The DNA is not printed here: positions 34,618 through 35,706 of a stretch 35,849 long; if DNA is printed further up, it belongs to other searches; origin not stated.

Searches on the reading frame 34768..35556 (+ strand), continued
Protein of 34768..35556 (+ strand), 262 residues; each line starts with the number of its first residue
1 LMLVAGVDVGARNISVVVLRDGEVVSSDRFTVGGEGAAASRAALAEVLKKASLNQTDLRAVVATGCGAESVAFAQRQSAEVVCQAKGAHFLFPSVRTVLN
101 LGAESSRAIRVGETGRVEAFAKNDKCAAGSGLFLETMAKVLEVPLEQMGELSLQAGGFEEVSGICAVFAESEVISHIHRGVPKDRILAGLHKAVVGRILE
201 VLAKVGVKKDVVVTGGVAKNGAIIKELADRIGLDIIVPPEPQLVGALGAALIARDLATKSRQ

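Call 48: find_homologous_proteins(query=window:34768-35556:+)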
Query window:34768-35556:+ (262 aa): 5677 proteins with E <= 0.001 among 8000 candidates; the best 120 are listed.
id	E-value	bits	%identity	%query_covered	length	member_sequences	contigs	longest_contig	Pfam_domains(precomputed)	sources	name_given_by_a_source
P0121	2.2e-148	510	96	100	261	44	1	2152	PF01869.27,PF02782.23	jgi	-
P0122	4.9e-132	457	87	100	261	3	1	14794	PF01869.27,PF02782.23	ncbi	-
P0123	7.8e-132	456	87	100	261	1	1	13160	PF01869.27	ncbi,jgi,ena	ncbi:MAG TPA: acyl-CoA dehydratase activase [Dehalococcoidales bacterium]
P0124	1.5e-131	455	86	100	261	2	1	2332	PF01869.27,PF02782.23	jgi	-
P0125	8.5e-123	426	80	100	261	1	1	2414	PF01869.27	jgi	-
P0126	1.2e-115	403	76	97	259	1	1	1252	PF01869.27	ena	-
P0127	1.7e-115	403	76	97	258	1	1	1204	PF01869.27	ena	-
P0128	2.2e-114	399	75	99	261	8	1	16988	PF01869.27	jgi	jgi:predicted CoA-substrate-specific enzyme activase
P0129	3.5e-114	398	74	97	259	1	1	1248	PF01869.27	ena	-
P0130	3.8e-114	398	75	98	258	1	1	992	PF01869.27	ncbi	-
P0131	1.4e-113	396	75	97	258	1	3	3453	PF01869.27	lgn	-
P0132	1.0e-112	394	74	97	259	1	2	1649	PF01869.27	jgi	-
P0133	1.2e-112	393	74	99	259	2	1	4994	PF01869.27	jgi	jgi:predicted CoA-substrate-specific enzyme activase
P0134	5.1e-112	391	72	97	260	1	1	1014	PF01869.27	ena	-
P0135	3.0e-111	389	73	97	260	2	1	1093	PF01869.27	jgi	-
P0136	1.0e-110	387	73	97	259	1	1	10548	PF01869.27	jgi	jgi:predicted CoA-substrate-specific enzyme activase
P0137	1.2e-110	387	73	97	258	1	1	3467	PF01869.27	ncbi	-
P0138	1.4e-110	386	73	97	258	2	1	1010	PF01869.27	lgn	-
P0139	1.7e-110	386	73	97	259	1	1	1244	PF01869.27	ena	-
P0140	1.9e-110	386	72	98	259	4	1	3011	PF01869.27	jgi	-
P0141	2.0e-110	386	72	97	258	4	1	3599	PF01869.27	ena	-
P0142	2.3e-109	382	73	97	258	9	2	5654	PF01869.27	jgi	-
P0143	3.0e-109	382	69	99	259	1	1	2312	PF01869.27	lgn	-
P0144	5.0e-109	381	72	97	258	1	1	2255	PF01869.27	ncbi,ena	-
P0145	7.1e-109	381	72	97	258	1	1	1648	PF01869.27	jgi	-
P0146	1.7e-108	380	71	98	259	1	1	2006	PF01869.27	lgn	-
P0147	1.9e-108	380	71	98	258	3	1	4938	PF01869.27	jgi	jgi:predicted CoA-substrate-specific enzyme activase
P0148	2.3e-108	379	71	99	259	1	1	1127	PF01869.27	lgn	-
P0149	2.6e-108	379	72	93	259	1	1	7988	PF01869.27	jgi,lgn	-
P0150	2.6e-108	379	71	99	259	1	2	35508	PF01869.27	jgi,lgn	-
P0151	1.3e-107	377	70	99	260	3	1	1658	PF01869.27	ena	-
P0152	1.4e-107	377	71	98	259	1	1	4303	PF01869.27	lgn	-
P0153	1.7e-107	376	72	98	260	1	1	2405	PF01869.27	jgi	-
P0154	9.5e-107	374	69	99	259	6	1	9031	PF01869.27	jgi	-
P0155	2.2e-106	373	70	99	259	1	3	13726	PF01869.27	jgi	-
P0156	8.2e-106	371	69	99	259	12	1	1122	PF01869.27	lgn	-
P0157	2.1e-105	370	69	98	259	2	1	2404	PF01869.27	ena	-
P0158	3.5e-105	369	70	99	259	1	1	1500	PF01869.27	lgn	-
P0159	6.6e-105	368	72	99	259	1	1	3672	PF01869.27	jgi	-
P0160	1.8e-104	367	69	98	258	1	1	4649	PF01869.27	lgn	-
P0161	2.4e-104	366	69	99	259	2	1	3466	PF01869.27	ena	-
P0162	2.9e-104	366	70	99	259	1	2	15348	PF01869.27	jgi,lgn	-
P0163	1.1e-103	364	68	98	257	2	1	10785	PF01869.27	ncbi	ncbi:MAG: acyl-CoA dehydratase activase [Chloroflexota bacterium]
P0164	2.1e-103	363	70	99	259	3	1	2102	PF01869.27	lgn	-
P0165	9.6e-103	361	69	97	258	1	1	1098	PF01869.27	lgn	-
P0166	9.0e-102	358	69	98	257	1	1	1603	PF01869.27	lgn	-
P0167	9.7e-102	358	68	98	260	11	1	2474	PF01869.27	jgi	-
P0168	2.0e-101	357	65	97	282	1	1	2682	PF01869.27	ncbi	-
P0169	2.2e-101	356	66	99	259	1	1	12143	PF01869.27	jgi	-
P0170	2.3e-101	356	67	93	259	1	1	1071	PF01869.27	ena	-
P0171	9.7e-101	354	66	97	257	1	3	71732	PF01869.27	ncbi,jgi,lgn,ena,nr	ncbi:MAG TPA: 2-hydroxyglutaryl-CoA dehydratase [Dehalococcoidia bacterium]|nr:2-hydroxyglutaryl-CoA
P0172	1.4e-100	354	66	98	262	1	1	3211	PF01869.27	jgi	jgi:predicted CoA-substrate-specific enzyme activase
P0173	1.8e-100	353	67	97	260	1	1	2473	PF01869.27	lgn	-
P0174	3.3e-100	353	68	99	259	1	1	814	PF01869.27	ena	-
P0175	8.2e-100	351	67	97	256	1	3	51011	PF01869.27,PF22521.3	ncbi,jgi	-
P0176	1.0e-99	351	65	98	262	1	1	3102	PF01869.27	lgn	-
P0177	1.1e-99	351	64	100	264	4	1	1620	PF01869.27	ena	-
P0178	7.0e-99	348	64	98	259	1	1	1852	PF01869.27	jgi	jgi:predicted CoA-substrate-specific enzyme activase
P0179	1.9e-98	347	65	97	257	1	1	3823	PF01869.27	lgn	-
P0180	2.3e-98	346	64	100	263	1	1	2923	PF01869.27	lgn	-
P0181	3.2e-98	346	67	98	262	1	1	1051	PF01869.27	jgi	-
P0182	4.2e-98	346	65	97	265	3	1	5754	PF01869.27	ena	-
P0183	7.9e-98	345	65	92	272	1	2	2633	PF01869.27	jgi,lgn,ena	-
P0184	8.1e-98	345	67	97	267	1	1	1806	PF01869.27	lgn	-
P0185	1.3e-97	344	65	97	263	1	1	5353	PF01869.27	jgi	jgi:predicted CoA-substrate-specific enzyme activase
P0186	1.3e-96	341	62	97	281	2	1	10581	PF01869.27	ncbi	-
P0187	1.5e-96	341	63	96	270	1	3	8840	PF01869.27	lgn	-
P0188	1.9e-96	340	66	97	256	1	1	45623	PF01869.27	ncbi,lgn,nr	ncbi:MAG: 2-hydroxyglutaryl-CoA dehydratase [Dehalococcoidia bacterium]|nr:2-hydroxyglutaryl-CoA deh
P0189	9.2e-96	338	62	92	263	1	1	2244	PF01869.27,PF23717.2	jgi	jgi:predicted CoA-substrate-specific enzyme activase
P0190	4.5e-95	336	63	97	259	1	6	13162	PF01869.27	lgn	-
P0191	6.9e-95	335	62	100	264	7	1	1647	PF01869.27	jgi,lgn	jgi:predicted CoA-substrate-specific enzyme activase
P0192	5.7e-94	332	65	97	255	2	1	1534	PF01869.27,PF22521.3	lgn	-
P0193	5.8e-94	332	62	97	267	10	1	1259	PF01869.27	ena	-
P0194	1.3e-93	331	60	100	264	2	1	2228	PF01869.27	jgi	-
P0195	4.7e-93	329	59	100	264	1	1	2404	PF01869.27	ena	-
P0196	5.3e-93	329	61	98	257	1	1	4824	PF01869.27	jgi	-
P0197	5.9e-93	329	61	96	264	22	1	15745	PF01869.27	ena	-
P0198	8.1e-93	328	61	97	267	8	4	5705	PF01869.27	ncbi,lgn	-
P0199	1.4e-92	328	60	93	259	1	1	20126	PF01869.27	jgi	jgi:predicted CoA-substrate-specific enzyme activase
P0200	2.4e-92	327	58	99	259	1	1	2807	PF01869.27,PF22521.3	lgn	-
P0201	4.6e-92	326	60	99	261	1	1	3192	PF01869.27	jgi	jgi:predicted CoA-substrate-specific enzyme activase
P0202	1.7e-91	324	60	97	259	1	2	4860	PF01869.27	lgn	-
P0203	5.2e-91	322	60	93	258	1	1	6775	PF01869.27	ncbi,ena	-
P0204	5.3e-91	322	59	97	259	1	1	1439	PF01869.27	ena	-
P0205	2.6e-90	320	58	98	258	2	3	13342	PF01869.27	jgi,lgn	jgi:predicted CoA-substrate-specific enzyme activase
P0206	1.8e-89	317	60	97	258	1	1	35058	PF01869.27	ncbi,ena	-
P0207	1.8e-89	317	61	97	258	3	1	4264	PF01869.27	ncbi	-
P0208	3.0e-89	317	59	93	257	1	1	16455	PF01869.27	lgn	-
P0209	5.3e-89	316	57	100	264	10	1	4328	PF01869.27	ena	-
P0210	8.9e-86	305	58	99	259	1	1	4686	PF01869.27,PF22521.3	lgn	-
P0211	1.3e-85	305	57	97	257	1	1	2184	PF01869.27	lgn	-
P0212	2.2e-85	304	65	86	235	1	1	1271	PF01869.27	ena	-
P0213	5.3e-85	303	61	97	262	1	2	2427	PF01869.27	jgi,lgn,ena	jgi:predicted CoA-substrate-specific enzyme activase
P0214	5.7e-85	303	58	93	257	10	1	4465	PF01869.27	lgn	-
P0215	1.5e-84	301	57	97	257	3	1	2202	PF01869.27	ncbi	-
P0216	5.6e-84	299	57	93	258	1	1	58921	PF01869.27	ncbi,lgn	-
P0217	6.9e-84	299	56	97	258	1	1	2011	PF01869.27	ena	-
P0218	7.0e-84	299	59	92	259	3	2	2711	PF01869.27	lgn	-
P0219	7.0e-84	299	56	98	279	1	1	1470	PF01869.27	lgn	-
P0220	2.6e-83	297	59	93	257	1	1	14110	PF01869.27,PF22521.3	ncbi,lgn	-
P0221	3.8e-83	297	55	97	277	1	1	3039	PF01869.27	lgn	-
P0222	6.6e-83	296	59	93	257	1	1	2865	PF01869.27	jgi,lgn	-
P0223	6.7e-83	296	60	93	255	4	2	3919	PF01869.27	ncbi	-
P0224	1.4e-82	295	59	93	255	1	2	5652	PF01869.27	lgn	-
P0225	2.7e-82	294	58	93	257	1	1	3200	PF01869.27,PF22521.3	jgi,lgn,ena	-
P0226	4.2e-82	293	59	93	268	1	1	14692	PF01869.27,PF22521.3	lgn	-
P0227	5.3e-82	293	58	93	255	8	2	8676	PF01869.27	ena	-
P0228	5.4e-82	293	58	93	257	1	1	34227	PF01869.27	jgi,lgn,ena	jgi:predicted CoA-substrate-specific enzyme activase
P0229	5.6e-82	293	59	97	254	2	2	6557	PF01869.27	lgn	-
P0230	6.8e-82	293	59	93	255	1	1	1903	PF01869.27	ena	-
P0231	7.6e-82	292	58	97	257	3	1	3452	PF01869.27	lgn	-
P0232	9.3e-82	292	59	93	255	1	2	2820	PF01869.27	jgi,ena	-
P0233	2.3e-81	291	72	71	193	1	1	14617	PF01869.27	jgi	-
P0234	2.7e-81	291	57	95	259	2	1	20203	PF01869.27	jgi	-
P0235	2.8e-81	291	57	92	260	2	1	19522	PF01869.27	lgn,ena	-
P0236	5.0e-81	290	58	96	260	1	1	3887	PF01869.27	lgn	-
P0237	2.0e-80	288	56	93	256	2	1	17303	PF01869.27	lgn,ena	-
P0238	2.0e-80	288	58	97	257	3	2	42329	PF01869.27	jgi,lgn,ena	-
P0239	2.0e-80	288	50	97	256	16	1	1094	PF01869.27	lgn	-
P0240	2.4e-80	288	57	93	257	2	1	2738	PF01869.27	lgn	-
